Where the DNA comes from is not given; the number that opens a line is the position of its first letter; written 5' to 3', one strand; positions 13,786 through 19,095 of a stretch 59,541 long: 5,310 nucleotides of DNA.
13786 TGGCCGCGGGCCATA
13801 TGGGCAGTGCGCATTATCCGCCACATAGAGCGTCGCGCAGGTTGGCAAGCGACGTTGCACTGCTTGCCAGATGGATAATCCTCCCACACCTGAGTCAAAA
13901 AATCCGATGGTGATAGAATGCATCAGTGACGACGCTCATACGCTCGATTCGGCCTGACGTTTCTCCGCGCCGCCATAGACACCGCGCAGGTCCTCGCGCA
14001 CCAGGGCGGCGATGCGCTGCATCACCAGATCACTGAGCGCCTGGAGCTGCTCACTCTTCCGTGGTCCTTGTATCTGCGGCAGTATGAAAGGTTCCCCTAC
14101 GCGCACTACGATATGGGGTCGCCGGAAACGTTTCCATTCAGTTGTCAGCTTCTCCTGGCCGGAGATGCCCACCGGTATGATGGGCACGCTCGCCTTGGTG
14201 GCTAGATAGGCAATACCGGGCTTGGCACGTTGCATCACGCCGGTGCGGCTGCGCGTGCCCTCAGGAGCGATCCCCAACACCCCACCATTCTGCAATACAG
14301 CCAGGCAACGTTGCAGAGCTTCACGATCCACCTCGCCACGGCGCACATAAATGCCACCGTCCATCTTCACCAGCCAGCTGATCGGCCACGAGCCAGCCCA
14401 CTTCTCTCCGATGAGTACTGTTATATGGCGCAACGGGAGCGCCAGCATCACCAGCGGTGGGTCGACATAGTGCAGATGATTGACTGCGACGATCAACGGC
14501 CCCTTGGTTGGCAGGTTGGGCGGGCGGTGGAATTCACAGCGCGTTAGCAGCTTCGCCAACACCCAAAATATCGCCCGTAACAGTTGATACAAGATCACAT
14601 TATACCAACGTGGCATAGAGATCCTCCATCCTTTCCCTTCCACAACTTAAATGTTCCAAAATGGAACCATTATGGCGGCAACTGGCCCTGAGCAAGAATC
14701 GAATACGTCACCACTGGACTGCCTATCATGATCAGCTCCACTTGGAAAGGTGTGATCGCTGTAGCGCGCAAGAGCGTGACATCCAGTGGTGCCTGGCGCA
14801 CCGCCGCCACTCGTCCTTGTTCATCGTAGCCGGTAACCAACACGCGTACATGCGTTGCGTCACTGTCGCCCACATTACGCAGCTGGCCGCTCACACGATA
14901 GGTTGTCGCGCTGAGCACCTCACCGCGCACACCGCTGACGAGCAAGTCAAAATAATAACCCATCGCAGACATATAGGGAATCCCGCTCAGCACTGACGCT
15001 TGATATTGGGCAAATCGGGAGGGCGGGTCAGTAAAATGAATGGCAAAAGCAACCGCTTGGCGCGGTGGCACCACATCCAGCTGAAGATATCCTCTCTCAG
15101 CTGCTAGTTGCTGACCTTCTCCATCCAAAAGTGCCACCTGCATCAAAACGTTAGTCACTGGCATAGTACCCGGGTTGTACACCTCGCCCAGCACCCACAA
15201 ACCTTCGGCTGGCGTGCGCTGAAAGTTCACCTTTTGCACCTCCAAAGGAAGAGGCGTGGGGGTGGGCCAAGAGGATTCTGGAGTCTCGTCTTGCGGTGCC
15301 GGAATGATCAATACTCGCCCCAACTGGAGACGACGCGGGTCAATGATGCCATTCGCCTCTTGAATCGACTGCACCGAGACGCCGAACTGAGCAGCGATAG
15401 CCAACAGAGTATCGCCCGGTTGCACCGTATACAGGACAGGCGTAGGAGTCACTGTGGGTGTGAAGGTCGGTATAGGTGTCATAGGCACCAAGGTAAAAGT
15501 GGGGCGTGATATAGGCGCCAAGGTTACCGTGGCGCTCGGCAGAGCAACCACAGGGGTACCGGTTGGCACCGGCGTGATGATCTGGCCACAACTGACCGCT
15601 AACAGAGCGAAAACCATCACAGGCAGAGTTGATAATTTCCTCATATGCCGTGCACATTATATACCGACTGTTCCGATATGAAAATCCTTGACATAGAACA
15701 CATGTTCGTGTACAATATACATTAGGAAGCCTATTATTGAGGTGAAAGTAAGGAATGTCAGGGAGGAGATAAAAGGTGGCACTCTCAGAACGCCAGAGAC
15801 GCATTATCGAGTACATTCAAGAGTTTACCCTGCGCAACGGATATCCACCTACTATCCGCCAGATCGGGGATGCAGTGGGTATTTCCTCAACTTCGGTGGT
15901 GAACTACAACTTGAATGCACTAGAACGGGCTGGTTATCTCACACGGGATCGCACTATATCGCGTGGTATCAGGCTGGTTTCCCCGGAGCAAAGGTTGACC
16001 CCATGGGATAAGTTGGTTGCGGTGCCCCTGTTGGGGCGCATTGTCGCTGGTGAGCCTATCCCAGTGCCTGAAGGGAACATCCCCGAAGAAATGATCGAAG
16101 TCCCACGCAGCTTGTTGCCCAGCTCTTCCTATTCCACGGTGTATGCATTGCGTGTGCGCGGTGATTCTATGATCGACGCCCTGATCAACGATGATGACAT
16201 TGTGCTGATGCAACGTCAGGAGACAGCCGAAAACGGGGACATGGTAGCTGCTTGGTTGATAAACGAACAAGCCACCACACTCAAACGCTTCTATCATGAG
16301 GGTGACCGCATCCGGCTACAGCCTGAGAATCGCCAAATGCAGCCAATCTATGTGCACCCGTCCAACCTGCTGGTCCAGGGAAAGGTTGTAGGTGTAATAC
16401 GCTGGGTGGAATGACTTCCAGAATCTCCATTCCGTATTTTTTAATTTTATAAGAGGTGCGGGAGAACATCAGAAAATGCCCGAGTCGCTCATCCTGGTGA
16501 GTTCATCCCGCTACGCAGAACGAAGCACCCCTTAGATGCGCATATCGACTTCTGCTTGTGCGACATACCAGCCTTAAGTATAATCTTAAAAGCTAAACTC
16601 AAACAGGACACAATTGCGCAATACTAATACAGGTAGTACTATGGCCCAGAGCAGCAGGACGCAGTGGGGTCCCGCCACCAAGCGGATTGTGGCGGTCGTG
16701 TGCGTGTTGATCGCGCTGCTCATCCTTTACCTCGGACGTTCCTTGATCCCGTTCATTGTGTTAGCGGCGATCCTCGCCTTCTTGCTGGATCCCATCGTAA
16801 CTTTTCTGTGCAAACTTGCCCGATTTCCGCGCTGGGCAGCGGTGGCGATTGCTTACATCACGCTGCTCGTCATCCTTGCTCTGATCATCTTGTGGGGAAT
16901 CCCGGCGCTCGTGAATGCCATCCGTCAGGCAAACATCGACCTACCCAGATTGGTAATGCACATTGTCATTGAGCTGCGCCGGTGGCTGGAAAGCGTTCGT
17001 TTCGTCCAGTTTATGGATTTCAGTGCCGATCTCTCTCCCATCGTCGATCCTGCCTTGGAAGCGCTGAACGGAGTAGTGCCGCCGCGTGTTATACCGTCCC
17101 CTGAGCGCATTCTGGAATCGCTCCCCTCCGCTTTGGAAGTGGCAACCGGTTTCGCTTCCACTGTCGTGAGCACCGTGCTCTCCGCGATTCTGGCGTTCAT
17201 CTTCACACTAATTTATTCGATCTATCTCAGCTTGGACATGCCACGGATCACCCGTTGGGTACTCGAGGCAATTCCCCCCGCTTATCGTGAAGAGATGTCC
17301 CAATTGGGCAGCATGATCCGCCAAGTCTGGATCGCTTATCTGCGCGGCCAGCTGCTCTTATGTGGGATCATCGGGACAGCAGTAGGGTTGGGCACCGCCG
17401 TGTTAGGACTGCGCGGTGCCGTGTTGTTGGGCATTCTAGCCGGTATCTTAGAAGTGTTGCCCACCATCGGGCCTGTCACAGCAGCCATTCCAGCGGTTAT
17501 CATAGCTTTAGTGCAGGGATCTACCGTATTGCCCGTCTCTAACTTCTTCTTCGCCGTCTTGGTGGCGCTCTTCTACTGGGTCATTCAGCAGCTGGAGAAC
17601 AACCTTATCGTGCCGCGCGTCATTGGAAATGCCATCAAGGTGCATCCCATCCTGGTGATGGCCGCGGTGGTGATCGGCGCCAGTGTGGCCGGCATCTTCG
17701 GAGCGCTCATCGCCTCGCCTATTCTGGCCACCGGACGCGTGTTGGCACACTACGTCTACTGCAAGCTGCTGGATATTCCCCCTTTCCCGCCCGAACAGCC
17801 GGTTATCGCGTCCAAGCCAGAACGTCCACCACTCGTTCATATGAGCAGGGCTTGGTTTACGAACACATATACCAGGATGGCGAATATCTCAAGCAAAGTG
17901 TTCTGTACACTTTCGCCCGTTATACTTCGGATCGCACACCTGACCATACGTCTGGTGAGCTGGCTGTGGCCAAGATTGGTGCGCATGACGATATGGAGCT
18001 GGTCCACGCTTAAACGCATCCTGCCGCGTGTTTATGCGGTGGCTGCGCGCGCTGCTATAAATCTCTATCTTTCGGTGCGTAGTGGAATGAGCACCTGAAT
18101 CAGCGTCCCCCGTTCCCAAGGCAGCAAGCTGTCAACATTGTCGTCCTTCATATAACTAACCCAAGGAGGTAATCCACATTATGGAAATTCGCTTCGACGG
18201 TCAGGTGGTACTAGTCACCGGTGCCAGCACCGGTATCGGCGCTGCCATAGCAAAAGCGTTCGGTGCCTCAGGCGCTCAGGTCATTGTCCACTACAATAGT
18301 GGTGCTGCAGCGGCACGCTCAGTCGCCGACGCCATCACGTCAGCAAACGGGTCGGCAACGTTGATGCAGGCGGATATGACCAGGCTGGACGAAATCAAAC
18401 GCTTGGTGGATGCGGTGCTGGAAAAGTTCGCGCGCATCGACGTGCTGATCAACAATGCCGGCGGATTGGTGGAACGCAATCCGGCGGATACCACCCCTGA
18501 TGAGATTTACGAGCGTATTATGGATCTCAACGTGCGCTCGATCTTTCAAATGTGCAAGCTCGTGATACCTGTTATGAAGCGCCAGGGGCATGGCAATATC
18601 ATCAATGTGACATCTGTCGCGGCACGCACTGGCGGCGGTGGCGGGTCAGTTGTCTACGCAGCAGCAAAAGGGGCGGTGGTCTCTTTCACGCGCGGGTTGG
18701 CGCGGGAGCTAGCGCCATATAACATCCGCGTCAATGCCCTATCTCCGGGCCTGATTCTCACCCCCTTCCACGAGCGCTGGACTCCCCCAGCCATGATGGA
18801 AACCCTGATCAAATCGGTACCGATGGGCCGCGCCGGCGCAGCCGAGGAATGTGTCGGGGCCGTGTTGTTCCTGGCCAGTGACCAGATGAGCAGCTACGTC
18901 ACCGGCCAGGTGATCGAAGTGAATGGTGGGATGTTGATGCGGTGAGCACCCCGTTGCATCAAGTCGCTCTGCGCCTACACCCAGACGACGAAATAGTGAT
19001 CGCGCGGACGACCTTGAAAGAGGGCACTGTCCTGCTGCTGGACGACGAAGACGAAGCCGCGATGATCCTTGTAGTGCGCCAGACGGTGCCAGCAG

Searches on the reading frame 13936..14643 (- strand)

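Call 87: search_protein_families(library=pfam, proteins=[window:13936-14643:-], max_evalue=0.0001)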
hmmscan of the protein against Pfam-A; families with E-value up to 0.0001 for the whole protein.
window:13936-14643:- (235 aa): 1 family
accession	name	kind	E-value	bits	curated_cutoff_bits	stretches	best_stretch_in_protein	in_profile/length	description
PF01553.26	Acyltransferase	-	1e-23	84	23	1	36-161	2-132/132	Acyltransferase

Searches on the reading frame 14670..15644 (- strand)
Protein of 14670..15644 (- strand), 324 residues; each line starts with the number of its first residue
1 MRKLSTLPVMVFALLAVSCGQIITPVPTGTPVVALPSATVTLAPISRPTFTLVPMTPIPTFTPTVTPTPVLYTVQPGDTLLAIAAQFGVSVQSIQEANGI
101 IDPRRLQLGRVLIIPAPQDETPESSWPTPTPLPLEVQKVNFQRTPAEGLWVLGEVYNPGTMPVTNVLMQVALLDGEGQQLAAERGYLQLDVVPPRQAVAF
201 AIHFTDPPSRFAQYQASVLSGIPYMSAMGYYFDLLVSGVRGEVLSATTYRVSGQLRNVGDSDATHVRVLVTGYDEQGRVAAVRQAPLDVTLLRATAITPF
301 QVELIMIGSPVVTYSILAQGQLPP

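Call 87: search_protein_families(library=pfam, proteins=[window:14670-15644:-], max_evalue=0.0001)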
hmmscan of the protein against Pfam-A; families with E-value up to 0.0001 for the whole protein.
window:14670-15644:- (324 aa): 3 families
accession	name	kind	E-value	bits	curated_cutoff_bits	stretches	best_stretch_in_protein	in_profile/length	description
PF01476.26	LysM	-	5.6e-15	55.5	20.9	1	72-115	1-43/43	LysM domain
PF11906.13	DUF3426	-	2.2e-06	28.2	27.7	0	135-216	53-145/147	Protein of unknown function (DUF3426)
PF23473.1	LysM3_LYK4_5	-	2e-05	25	29.3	1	72-100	5-33/48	LYK4/5 LysM3 domain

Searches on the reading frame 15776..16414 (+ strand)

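Call 87: search_protein_families(library=pfam, proteins=[window:15776-16414:+], max_evalue=0.0001)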
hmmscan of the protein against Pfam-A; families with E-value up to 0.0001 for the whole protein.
window:15776-16414:+ (212 aa): 4 families
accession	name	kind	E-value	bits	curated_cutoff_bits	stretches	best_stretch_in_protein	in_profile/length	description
PF00717.28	Peptidase_S24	-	8.1e-27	93.7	23.3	1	84-205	1-116/116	Peptidase S24-like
PF01726.22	LexA_DNA_bind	-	1.7e-18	66.6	23.7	1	2-64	3-65/65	LexA DNA binding domain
PF13412.12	HTH_24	-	1.6e-05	24.8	21.9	1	3-55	1-47/48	Winged helix-turn-helix DNA-binding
PF13463.12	HTH_27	-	7.9e-05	23.3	22.2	0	4-59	2-52/68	Winged helix DNA-binding domain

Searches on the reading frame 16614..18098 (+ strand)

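Call 87: search_protein_families(library=pfam, proteins=[window:16614-18098:+], max_evalue=0.0001)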
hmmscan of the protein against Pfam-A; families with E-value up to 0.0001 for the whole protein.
window:16614-18098:+ (494 aa): 1 family
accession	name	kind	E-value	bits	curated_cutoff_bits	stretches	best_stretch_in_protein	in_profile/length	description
PF01594.21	AI-2E_transport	-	4.6e-49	167.8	34.3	1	28-376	5-321/327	AI-2E family transporter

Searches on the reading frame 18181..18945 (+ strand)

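Call 87: search_protein_families(library=pfam, proteins=[window:18181-18945:+], max_evalue=0.0001)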
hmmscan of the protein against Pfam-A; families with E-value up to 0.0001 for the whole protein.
window:18181-18945:+ (254 aa): 4 families
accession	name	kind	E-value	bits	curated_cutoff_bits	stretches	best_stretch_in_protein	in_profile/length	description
PF13561.12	adh_short_C2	-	2.7e-63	214.2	27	1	14-251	1-235/236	Enoyl-(Acyl carrier protein) reductase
PF00106.31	adh_short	-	1.1e-56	191.9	26.6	1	8-200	1-190/195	short chain dehydrogenase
PF08659.16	KR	-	4e-09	37.1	22.6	1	10-171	3-161/180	KR domain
PF01370.27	Epimerase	-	2e-05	24.6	20.9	1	10-118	1-96/240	NAD dependent epimerase/dehydratase family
